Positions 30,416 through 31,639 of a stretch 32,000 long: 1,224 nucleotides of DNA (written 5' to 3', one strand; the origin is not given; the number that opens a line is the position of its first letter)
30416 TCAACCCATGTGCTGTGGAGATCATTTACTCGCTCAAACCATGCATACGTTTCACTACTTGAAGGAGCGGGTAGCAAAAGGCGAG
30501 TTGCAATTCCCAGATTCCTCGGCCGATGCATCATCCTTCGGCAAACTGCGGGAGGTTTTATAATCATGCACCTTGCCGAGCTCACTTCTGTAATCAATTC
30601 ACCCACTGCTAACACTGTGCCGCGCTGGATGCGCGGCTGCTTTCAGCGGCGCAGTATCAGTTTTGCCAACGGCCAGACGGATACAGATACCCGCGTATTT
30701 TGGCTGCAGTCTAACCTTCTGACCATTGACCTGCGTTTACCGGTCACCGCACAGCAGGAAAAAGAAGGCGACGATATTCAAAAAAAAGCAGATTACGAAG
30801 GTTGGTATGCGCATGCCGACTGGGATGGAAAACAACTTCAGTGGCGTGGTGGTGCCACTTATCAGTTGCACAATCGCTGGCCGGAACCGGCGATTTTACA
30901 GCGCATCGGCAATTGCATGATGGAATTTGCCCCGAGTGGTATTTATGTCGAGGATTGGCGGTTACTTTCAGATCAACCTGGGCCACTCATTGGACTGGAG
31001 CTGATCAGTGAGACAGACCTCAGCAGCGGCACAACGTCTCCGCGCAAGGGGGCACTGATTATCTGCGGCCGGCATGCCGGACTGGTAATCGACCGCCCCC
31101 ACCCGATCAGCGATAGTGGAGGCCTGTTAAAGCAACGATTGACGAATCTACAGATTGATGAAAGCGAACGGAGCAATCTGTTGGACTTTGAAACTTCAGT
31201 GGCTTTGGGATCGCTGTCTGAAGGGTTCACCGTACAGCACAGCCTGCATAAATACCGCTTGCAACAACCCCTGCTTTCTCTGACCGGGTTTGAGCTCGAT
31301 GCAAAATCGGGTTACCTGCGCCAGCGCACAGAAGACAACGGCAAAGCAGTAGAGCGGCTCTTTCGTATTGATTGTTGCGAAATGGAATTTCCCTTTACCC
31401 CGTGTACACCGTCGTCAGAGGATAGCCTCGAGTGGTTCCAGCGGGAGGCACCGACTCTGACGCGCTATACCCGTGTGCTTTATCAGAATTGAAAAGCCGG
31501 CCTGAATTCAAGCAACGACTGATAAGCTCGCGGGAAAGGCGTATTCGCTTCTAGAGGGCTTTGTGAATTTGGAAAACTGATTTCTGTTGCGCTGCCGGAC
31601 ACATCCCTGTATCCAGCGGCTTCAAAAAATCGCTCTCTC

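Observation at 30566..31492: Orphan 308-aa protein with no recognisable domain, co-translated with the oxygenase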

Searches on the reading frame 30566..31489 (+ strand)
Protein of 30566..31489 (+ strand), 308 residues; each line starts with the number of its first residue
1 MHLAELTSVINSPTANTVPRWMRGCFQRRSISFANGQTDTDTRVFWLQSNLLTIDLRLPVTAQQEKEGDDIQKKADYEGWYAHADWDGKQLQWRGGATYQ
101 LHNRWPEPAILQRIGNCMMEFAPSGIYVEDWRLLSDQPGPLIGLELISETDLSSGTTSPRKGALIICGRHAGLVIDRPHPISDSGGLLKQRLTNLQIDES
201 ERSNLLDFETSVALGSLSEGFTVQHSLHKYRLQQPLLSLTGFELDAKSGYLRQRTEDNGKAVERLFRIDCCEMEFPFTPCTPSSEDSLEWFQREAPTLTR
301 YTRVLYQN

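Call 4: search_protein_families(library=pfam, proteins=[window:30566-31489:+], max_evalue=1)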
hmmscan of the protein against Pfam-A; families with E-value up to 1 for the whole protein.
window:30566-31489:+ (308 aa): 0 families

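Call 5: search_protein_families(library=ncbifam, proteins=[window:30566-31489:+], max_evalue=1)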
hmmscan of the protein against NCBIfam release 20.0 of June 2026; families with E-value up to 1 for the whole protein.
window:30566-31489:+ (308 aa): 0 families

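Call 8: find_homologous_proteins(query=window:30566-31489:+, max_evalue=0.001)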
Query window:30566-31489:+ (308 aa): 198 proteins with E <= 0.001 among 1654 candidates; the best 120 are listed.
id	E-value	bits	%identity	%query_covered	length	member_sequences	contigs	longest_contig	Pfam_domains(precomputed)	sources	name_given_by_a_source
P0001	9.8e-210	713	100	100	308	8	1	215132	-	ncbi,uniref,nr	ncbi:hypothetical protein OQJ46_06635 [Microbulbifer thermotolerans]|uniref:hypothetical protein n=1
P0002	4.1e-181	619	87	100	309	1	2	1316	-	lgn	-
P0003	4.0e-147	508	72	100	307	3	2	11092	-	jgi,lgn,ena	-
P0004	1.3e-137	476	69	100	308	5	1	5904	-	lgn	-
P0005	1.1e-135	470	72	92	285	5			-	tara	tara:strand:+ start:7550 stop:8407 length:858 start_codon:yes stop_codon:yes gene_type:complete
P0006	1.5e-119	417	63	98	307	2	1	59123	-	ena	-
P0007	1.3e-113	398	57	99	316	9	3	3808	-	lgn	-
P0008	8.4e-112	392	59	98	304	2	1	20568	-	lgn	-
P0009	5.5e-106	372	56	98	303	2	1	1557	-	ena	-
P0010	2.7e-97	344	54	98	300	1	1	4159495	-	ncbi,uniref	ncbi:hypothetical protein ACQUQU_01500 [Thalassolituus sp. LLYu03]|uniref:hypothetical protein n=1 T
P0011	1.4e-96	342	52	99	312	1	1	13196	-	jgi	-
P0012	1.9e-96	341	53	96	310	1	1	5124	-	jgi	jgi:hypothetical protein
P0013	3.3e-96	340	52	99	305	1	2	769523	-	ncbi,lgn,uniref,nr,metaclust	ncbi:hypothetical protein [Gayadomonas joobiniege]|uniref:hypothetical protein n=1 Tax=Gayadomonas j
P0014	4.6e-96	340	51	99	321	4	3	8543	-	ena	-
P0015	3.0e-95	337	52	99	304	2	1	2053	-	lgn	-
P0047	2.4e-81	292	48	99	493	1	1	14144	-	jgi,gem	-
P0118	7.0e-75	270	45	99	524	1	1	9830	-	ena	-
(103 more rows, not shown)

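Call 9: search_solved_structures(query=window:30566-31489:+, max_evalue=10)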
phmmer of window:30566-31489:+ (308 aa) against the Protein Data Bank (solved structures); distinct sequences matched with E-value up to 10: 0.
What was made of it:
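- No curated domain matches it (calls 4, 5, 9).
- Tried and rejected: Pfam, NCBIfam and PDB sequence searches of the 308-aa protein found nothing (calls 4, 5, 9).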

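Call 13: search_protein_families(library=pfam, proteins=[P0047, P0118], max_evalue=1)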
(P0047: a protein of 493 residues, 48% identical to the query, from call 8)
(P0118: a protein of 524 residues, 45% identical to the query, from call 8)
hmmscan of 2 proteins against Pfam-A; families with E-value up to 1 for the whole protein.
P0047 (493 aa): 0 families

P0118 (524 aa): 0 families

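Call 14: find_encoding_contigs(protein=P0047, flank=8000, max_places=3)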
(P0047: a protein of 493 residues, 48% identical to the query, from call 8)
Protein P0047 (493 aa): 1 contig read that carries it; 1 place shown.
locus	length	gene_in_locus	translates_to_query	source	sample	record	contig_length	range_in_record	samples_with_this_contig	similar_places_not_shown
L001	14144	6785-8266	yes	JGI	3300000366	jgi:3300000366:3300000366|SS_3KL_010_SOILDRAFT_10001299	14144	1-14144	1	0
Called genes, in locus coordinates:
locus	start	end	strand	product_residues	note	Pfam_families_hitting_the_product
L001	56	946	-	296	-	PF00989:PAS, PF08448:PAS_4, PF13426:PAS_9, PF00990:GGDEF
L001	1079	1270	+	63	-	-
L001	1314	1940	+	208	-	PF00989:PAS (weak)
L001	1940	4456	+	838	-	PF01339:CheB_methylest, PF03705:CheR_N, PF01739:CheR, PF08448:PAS_4 (faint), PF13596:PAS_10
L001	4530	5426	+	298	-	PF00132:Hexapep (weak)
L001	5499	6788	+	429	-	PF14226:DIOX_N, PF03171:2OG-FeII_Oxy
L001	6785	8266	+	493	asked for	-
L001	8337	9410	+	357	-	PF13379:NMT1_2, PF09084:NMT1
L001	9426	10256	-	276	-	PF03976:PPK2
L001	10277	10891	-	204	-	PF04191:PEMT (weak)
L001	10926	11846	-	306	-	PF00480:ROK, PF02685:Glucokinase (faint)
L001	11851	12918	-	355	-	PF08240:ADH_N, PF00107:ADH_zinc_N, PF13602:ADH_zinc_N_2 (weak)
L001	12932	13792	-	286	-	PF02798:GST_N (weak), PF00043:GST_C, PF14497:GST_C_3 (weak), PF13410:GST_C_2, PF21972:Arc1p_N_like (weak)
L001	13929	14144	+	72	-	?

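Call 21: find_related_loci(query=A1, collection=genome_contigs, flank=8000)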
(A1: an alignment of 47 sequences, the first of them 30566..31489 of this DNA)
Query A1 (308 aa) in genome_contigs; peptide patterns used: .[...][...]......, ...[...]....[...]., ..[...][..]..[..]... (x = any residue, [..] = any of these).
309 stretches matched a pattern; 285 encode a relative of the query (tblastn E <= 1e-3); the best 80 are kept; 80 distinct loci.
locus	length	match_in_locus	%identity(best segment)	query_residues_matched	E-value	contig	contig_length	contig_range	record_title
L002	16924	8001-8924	69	1-308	8e-142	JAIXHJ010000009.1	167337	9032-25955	MAG: Pseudomonadota bacterium isolate bin02 ROSE_m_32_bin2_000029, whole genome shotgun sequence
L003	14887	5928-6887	51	1-305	4e-102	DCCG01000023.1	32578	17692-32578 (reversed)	MAG TPA_asm: Thalassolituus sp. UBA1087 UBA1087_contig_2456, whole genome shotgun sequence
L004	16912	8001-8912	52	1-305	2e-101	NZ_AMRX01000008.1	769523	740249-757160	Gayadomonas joobiniege G7 plasmid pG7, whole genome shotgun sequence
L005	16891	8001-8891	54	1-303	2e-100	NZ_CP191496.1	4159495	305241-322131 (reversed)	Thalassolituus sp. LLYu03 chromosome, complete genome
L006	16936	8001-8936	51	1-306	8e-97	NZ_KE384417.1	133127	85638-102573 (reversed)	Stutzerimonas azotifigens DSM 17556 H610DRAFT_scaffold00015.15, whole genome shotgun sequence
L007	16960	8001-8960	49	1-305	3e-95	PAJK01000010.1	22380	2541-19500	MAG: Oceanospirillaceae bacterium isolate SAT97 163815, whole genome shotgun sequence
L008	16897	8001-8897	51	14-306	1e-90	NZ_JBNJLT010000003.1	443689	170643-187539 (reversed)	Marinimicrobium sp. ARAG 43.8 NODE_3_length_443689_cov_127.179382, whole genome shotgun sequence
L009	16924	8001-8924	50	1-305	2e-90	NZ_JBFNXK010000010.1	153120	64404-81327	Celerinatantimonas sp. YJH-8 NODE_10_length_153120_cov_80.326862, whole genome shotgun sequence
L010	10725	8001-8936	50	1-305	2e-90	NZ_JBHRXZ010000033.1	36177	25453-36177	Stutzerimonas tarimensis strain KCTC 42447 velvet_auto_83_33, whole genome shotgun sequence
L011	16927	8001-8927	49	1-301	4e-90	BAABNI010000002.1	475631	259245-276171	MAG: Candidatus Pelagadaptatus aseana SJ0813 DNA, sequence02, whole genome shotgun sequence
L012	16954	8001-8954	46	1-304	1e-87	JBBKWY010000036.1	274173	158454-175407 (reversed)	MAG: Halioglobus sp. isolate metabat_bins.23 k119_2030319, whole genome shotgun sequence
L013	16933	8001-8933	49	1-305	1e-87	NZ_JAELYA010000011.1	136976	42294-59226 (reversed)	Pseudomonas schmalbachii strain Milli4 NODE_11_length_136976_cov_47.541027, whole genome shotgun sequence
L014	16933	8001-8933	48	1-305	8e-87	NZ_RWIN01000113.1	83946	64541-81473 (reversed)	Pseudomonas sp. PB120 PB120_contig222, whole genome shotgun sequence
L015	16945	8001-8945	46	1-306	9e-87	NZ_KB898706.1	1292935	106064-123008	Gilvimarinus chinensis DSM 19667 D568DRAFT_scaffold00001.1, whole genome shotgun sequence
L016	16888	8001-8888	47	1-303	5e-87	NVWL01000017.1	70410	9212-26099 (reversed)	MAG: Oceanobacter sp. isolate NORP38 Contig_source1382A_1028, whole genome shotgun sequence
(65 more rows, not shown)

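Call 38: predict_structure(alignment_id=A1)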
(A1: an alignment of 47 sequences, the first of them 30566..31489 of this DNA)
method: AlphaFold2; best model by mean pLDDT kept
length: 308 residues; sequences in the alignment: 47
mean_pLDDT: 93.5   pTM: 0.92
mean pLDDT of the five models: 93.5, 93.4, 93.0, 92.2, 91.8
residues with pLDDT >= 90: 257; 70-90: 44; 50-70: 7; < 50: 0
segments of 3 or more residues with pLDDT < 50: none
pLDDT, mean of each block of 10 residues (from residue 1): 83 82 97 97 96 96 87 92 96 95 90 95 96 96 98 97 98 96 87 93 95 98 96 97 95 96 97 94 93 91 75
secondary structure, 60 per line:
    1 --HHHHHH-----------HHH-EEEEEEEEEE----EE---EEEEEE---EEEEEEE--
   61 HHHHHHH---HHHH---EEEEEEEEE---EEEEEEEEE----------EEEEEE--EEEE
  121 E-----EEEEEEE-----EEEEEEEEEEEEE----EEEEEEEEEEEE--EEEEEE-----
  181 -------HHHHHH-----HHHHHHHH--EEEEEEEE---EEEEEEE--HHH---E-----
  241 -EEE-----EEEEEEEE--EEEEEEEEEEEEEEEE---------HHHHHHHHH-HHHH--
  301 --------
elements in order: H3-8 E24-33 E43-48 E52-58 H61-67 H71-74 E78-86 E90-98 E109-114 E117-121 E127-133 E139-151 E156-167 E170-175 H188-193 H199-206 E209-216 E220-226 E242-244 E250-257 E260-275 H285-293 H295-298
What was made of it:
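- Closest known: MgdL, N-. Same: Beta-rich, barrel-containing predicted fold (call 38).
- Checked: The AlphaFold2 model is confident (pLDDT 93.5, pTM 0.92; call 38).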

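Call 42: fold_search(model_id=the predicted structure, library=pdb)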
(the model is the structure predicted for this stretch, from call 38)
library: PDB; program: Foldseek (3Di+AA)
matches with E <= 10: 822; with E <= 0.001: 0
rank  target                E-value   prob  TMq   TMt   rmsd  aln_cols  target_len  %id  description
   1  8fs3_H                5.9e-03  0.16  0.13  0.15  19.1       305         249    6  Structure of S. cerevisiae Rad24-RFC loading the 9-1-1 clamp onto a 10-nt gapped DNA in step 1 (open 9-1-1 and shoulde (released 2023-06-14)
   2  7umj                  1.2e-02  0.54  0.23  0.25  14.6       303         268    8  Crystal structure of recombinant Solieria filiformis lectin (rSfL) (released 2023-10-11)
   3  7a0t_A                1.5e-02  0.16  0.15  0.15  17.8       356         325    9  Crystal structure of kievitone hydratase from Nectria haematococca (P21 SG) (released 2021-08-18)
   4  3ge2                  2.0e-02  1.00  0.22  0.62   5.3       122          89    8  Crystal structure of putative lipoprotein SP_0198 from Streptococcus pneumoniae (released 2009-03-17)
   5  8fs7_H                2.2e-02  0.13  0.14  0.15  20.7       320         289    8  Structure of S. cerevisiae Rad24-RFC loading the 9-1-1 clamp onto a 10-nt gapped DNA in step 5 (closed 9-1-1 and stabl (released 2023-06-14)
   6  5kku_A                2.5e-02  0.09  0.11  0.11  20.4       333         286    8  Crystal structure of an N-terminal dehydratase from difficidin assembly line (released 2016-12-21)
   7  5kku_C                2.6e-02  0.08  0.09  0.10  20.9       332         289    8  Crystal structure of an N-terminal dehydratase from difficidin assembly line (released 2016-12-21)
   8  9e5c_5l               2.6e-02  0.06  0.10  0.09  24.1       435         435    8  Cryo-EM structure of 96 nm repeat of microtubule doublet from T. brucei flagellum (released 2025-03-12)
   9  5byp_A                2.9e-02  1.00  0.25  0.59   3.9       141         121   11  Crystal structure of an uncharacterized protein (BACEGG_01585) from Bacteroides eggerthii DSM 20697 at 2.60 A resoluti (released 2015-07-08)
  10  4xrt_B                2.9e-02  0.13  0.14  0.14  23.3       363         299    8  Crystal structure of the di-domain ARO/CYC StfQ from the steffimycin biosynthetic pathway (released 2015-12-02)
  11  4fbr                  3.2e-02  0.35  0.23  0.25  15.2       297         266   10  Crystal structure of the Myxococcus Xanthus hemagglutinin (MBHA) (released 2012-08-15)
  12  9xrl_k                3.2e-02  0.13  0.10  0.08  17.3       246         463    6  Structure of mouse cytoplasmic lattice (CPL) repeating unit (released 2026-03-18)
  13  5cyb                  3.4e-02  0.99  0.21  0.61   6.4       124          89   10  Structure of a lipocalin lipoprotein affecting virulence in Streptococcus pneumoniae (released 2016-09-14)
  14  4qrl                  3.8e-02  1.00  0.26  0.67   3.8       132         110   12  Crystal structure of a lipocalin-like protein (BACUNI_01346) from Bacteroides uniformis ATCC 8492 at 1.79 A resolution (released 2014-08-27)
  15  8fs6_H                4.0e-02  0.10  0.14  0.15  19.4       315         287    8  Structure of S. cerevisiae Rad24-RFC loading the 9-1-1 clamp onto a 10-nt gapped DNA in step 4 (partially closed 9-1-1 (released 2023-06-14)
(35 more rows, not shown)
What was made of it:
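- On MgdL (N-(hydroxymethyl)guanidine lyase) family: The AlphaFold2 model (pLDDT 93.5) is beta-rich, with partial matches to lipocalin-like barrels (calls 38, 42).
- Closest known: Lipocalin-like / calycin beta-barrel proteins. Same: One barrel of the model superposes partially on them (TM normalised to target 0.59-0.67, Foldseek probability 1.00; call 42).
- The model is confident and beta-rich, with a lipocalin-like barrel (calls 38, 42).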

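Call 55: search_protein_representatives(alignment_id=A1)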
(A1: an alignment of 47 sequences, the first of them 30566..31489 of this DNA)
Query: 47 sequences, 314 profile positions. Proteins with E-value up to 0.001 (for the whole library): 568; up to 1e-10: 246; up to 1e-30: 59. The best 150 are listed.
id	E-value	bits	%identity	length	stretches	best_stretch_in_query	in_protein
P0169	1.7e-130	451.2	-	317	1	1-310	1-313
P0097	3.5e-128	443.7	-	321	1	1-313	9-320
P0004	1.4e-127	441.6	-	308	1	1-313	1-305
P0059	2.2e-125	434.4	-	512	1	1-312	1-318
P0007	1.0e-122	425.7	-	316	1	1-313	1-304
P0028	1.9e-120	418.2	-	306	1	1-312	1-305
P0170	1.2e-118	412.3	-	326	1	11-312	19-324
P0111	5.3e-113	393.8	-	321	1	1-313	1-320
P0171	1.0e-112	392.8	-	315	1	1-313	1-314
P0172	2.6e-106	371.8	-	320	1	1-313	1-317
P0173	6.7e-105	367.2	-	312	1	1-311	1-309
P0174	3.3e-104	364.9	-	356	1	1-313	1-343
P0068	5.8e-104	364.1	-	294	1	22-313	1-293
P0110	3.7e-103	361.4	-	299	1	4-313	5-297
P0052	1.4e-102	359.6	-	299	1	1-312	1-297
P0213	9.9e-38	146.5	-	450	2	112-307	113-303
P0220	4.5e-30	121.4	-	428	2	100-253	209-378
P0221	1.8e-29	119.4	-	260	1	14-241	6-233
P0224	2.3e-29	119.0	-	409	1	10-238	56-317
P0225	7.2e-29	117.4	-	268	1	14-245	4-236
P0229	9.7e-28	113.7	-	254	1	14-244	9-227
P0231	7.5e-27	110.8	-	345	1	16-243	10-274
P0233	6.1e-26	107.8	-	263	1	14-247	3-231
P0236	3.9e-25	105.1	-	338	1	14-281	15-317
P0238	1.8e-24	103.0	-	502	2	106-246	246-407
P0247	4.2e-23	98.5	-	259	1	15-243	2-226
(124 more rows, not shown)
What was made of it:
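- Checked: There are 198 homologues in the protein database (call 8), relatives in 285 species-representative genomes (call 21), and 568 clusters at 50% identity in the wider superfamily (call 55).
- An hmmsearch with the long-family profile runs continuously into proteins of 230-290 aa (call 55).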

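Call 56: search_protein_families(library=pfam, proteins=[P0221, P0224, P0225, P0229, P0231, P0236, P0220, P0213, P0238], max_evalue=1)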
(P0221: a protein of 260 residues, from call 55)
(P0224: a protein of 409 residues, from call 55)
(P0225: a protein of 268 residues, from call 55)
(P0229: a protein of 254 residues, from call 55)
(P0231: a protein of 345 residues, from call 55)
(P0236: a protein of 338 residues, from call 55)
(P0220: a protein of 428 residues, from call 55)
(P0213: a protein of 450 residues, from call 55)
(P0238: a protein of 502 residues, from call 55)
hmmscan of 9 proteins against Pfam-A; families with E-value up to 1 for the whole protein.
P0221 (260 aa): 0 families

P0224 (409 aa): 0 families

P0225 (268 aa): 0 families

P0229 (254 aa): 0 families

P0231 (345 aa): 0 families

P0236 (338 aa): 1 family
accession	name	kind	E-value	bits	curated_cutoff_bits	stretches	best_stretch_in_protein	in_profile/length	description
PF16362.10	YaiA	-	0.13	12.9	30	1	122-145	23-47/63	YaiA protein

P0220 (428 aa): 1 family
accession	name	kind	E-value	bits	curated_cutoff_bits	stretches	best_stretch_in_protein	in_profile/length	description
PF08044.16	DUF1707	-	0.016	15.6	27.6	1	309-331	26-48/53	DUF1707 SHOCT-like domain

P0213 (450 aa): 0 families

P0238 (502 aa): 0 families

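Call 73: find_encoding_contigs(protein=P0221, flank=6000, max_places=3)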
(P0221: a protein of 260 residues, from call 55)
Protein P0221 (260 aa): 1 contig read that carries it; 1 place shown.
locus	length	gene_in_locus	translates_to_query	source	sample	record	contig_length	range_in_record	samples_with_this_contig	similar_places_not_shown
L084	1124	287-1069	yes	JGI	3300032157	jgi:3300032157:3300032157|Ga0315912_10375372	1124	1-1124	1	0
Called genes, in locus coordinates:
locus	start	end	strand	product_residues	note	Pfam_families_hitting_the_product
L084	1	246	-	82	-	?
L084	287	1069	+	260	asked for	-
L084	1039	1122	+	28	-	?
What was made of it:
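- Tried and rejected: The contig for mid-form P0221 was too short to be informative (call 73).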

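Call 74: predict_structure(alignment_id=A5)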
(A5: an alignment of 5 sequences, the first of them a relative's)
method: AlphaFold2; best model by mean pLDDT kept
length: 493 residues; sequences in the alignment: 5
mean_pLDDT: 40.2   pTM: 0.30
mean pLDDT of the five models: 40.2, 38.7, 37.7, 37.2, 35.6
residues with pLDDT >= 90: 0; 70-90: 50; 50-70: 76; < 50: 367
segments of 3 or more residues with pLDDT < 50: 1-149, 168-196, 213-247, 276-327, 343-395, 417-427, 456-493
pLDDT, mean of each block of 10 residues (from residue 1): 29 27 23 22 23 25 31 42 31 34 25 25 26 24 35 69 62 33 36 49 60 36 26 24 45 72 77 49 31 35 26 27 43 78 45 43 34 34 36 49 73 51 43 65 73 48 30 29 25 25
secondary structure, 60 per line:
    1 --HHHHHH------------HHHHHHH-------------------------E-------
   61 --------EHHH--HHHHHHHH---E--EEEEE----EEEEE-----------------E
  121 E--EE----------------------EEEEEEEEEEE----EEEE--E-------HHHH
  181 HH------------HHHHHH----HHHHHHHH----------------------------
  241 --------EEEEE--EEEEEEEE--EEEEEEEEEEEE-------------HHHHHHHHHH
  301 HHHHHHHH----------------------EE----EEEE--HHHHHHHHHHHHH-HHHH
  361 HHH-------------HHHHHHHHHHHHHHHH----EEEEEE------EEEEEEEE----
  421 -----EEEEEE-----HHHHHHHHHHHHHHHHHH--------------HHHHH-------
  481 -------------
elements in order: H3-8 H21-27 H75-82 E89-93 E98-102 E148-158 E163-166 H177-182 H195-200 H205-212 E249-253 E256-263 E266-277 H291-308 E337-340 H343-355 H357-363 H377-392 E397-402 E409-416 E426-431 H437-454 H469-473
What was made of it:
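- Tried and rejected: Structure prediction of the 493-aa fusion protein, to identify its extra C-terminal domain, failed (pLDDT 40 with only 5 sequences; call 74).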

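Call 75: find_encoding_contigs(protein=P0229, flank=6000, max_places=2)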
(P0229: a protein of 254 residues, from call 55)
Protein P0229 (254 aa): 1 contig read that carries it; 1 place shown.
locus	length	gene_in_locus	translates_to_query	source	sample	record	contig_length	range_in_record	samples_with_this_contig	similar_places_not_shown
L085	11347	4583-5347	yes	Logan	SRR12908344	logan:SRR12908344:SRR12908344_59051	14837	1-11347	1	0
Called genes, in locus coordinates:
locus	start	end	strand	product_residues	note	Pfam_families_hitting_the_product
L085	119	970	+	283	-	PF00528:BPD_transp_1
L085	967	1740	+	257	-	PF00528:BPD_transp_1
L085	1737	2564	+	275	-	PF05721:PhyH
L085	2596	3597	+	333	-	PF14226:DIOX_N, PF03171:2OG-FeII_Oxy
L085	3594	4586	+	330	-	PF14226:DIOX_N, PF03171:2OG-FeII_Oxy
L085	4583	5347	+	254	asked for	-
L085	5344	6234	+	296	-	PF19420:DDAH_eukar, PF02274:ADI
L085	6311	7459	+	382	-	PF00355:Rieske, PF00848:Ring_hydroxyl_A, PF19112:VanA_C (weak)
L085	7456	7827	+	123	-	PF06249:EutQ, PF05899:Cupin_3, PF07883:Cupin_2 (weak), PF02311:AraC_binding (weak)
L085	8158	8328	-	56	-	-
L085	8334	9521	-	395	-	PF13546:DDE_5, PF01609:DDE_Tnp_1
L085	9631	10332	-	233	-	PF12525:DUF3726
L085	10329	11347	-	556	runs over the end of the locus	-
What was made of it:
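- This suggests the superfamily serves other guanidino substrates too (call 75).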

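Call 76: find_encoding_contigs(protein=P0233, flank=6000, max_places=2)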
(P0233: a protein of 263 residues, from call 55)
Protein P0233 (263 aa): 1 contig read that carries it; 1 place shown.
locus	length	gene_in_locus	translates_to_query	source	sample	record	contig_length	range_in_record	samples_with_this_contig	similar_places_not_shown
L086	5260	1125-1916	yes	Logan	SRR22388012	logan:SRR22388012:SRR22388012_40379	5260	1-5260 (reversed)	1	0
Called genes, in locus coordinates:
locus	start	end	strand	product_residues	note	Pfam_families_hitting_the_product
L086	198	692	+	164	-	PF00027:cNMP_binding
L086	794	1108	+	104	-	PF00893:Multi_Drug_Res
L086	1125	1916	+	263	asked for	-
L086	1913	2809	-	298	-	PF00126:HTH_1, PF03466:LysR_substrate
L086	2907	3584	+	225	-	PF00117:GATase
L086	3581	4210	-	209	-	PF00925:GTP_cyclohydro2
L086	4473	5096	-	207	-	PF00072:Response_reg, PF13384:HTH_23 (faint), PF08281:Sigma70_r4_2, PF00196:GerE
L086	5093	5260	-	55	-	?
